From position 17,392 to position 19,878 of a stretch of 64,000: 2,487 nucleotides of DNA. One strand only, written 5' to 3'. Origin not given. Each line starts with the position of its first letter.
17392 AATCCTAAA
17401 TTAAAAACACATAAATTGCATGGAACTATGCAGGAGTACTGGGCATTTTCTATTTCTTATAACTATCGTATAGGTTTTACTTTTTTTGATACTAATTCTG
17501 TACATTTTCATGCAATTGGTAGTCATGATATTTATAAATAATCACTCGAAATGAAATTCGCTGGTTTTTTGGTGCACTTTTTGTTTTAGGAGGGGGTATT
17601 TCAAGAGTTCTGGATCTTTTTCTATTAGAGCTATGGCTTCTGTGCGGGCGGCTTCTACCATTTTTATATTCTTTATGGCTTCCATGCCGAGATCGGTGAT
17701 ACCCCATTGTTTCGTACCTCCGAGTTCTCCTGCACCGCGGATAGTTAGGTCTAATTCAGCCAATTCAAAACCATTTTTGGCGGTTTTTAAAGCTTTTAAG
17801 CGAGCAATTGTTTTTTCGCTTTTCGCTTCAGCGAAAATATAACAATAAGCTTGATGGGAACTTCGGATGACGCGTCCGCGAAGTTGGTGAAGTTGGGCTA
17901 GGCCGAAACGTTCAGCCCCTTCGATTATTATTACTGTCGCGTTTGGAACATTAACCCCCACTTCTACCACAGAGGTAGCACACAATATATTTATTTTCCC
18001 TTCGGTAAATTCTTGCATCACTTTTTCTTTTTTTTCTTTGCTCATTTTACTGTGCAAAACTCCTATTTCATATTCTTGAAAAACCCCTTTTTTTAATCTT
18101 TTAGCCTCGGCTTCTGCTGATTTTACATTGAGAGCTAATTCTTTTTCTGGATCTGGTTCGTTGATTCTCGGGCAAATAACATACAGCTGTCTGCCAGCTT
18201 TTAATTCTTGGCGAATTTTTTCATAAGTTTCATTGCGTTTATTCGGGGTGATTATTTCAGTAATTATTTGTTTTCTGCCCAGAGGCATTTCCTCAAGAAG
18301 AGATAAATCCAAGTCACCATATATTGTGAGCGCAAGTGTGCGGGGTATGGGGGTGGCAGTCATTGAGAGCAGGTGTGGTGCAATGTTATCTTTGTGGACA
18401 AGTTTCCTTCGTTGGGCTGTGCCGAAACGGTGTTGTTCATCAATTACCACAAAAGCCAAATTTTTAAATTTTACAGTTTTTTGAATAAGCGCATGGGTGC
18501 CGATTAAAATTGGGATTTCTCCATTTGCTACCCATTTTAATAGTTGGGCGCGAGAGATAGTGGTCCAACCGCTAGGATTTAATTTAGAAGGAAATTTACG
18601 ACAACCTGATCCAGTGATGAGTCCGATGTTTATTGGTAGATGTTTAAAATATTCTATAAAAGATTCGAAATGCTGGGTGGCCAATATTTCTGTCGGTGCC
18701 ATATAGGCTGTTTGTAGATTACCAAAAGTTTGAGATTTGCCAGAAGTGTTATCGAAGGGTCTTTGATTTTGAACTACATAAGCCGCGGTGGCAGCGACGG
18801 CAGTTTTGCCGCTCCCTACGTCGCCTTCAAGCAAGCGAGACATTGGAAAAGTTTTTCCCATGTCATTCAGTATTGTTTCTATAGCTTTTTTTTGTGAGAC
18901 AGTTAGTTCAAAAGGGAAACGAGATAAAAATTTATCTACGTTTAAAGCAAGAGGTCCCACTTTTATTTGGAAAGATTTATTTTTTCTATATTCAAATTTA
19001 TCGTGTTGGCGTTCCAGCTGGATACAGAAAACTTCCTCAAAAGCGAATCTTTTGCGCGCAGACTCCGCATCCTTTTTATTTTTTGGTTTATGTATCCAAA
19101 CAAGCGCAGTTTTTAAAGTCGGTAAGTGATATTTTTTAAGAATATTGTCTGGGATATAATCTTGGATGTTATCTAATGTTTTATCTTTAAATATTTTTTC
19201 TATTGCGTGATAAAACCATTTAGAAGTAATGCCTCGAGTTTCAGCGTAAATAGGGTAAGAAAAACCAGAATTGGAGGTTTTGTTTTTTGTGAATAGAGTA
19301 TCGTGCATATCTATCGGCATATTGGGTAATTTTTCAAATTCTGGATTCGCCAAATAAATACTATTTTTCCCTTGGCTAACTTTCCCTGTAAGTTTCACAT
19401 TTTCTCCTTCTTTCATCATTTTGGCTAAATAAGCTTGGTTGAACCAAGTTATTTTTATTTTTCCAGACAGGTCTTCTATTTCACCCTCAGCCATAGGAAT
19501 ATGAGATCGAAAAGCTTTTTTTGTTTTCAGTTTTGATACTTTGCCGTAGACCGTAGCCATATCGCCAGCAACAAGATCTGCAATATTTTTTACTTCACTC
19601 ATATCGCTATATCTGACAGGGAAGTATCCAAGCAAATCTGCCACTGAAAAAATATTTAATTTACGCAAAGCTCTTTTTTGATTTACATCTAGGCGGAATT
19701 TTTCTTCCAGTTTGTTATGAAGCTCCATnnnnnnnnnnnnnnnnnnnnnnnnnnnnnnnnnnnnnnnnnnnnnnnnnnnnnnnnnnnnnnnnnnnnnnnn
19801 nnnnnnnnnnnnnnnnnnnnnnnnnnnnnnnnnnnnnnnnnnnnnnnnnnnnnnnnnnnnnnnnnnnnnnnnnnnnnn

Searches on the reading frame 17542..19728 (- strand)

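Call 39: search_protein_families(library=pfam, proteins=[window:17542-19728:-], max_evalue=0.001)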
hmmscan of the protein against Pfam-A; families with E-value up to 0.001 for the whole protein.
window:17542-19728:- (728 aa): 7 families
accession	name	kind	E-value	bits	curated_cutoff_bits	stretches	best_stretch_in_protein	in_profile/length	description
PF00270.35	DEAD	-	4.7e-21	75.7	26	1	278-465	3-164/167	DEAD/DEAH box helicase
PF00271.37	Helicase_C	-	1.6e-19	70.6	23.5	1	504-623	5-109/110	Helicase conserved C-terminal domain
PF17191.10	RecG_wedge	-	3.1e-18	66.3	23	1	15-136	8-130/162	RecG wedge domain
PF04851.21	ResIII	-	1.5e-10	41.7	22.5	1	274-460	3-162/164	Type III restriction enzyme, res subunit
PF01336.31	tRNA_anti-codon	-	5.1e-10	39.6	27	1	59-134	2-75/75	OB-fold nucleic acid binding domain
PF19833.4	RecG_dom3_C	-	8.1e-09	35.8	26.8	1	652-714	3-69/87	ATP-dependent DNA helicase RecG, domain 3, C-terminal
PF22590.2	Cas3-like_C_2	-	2.7e-05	24.8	27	1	534-624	11-105/106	CRISPR-associated nuclease/helicase Cas3, C-terminal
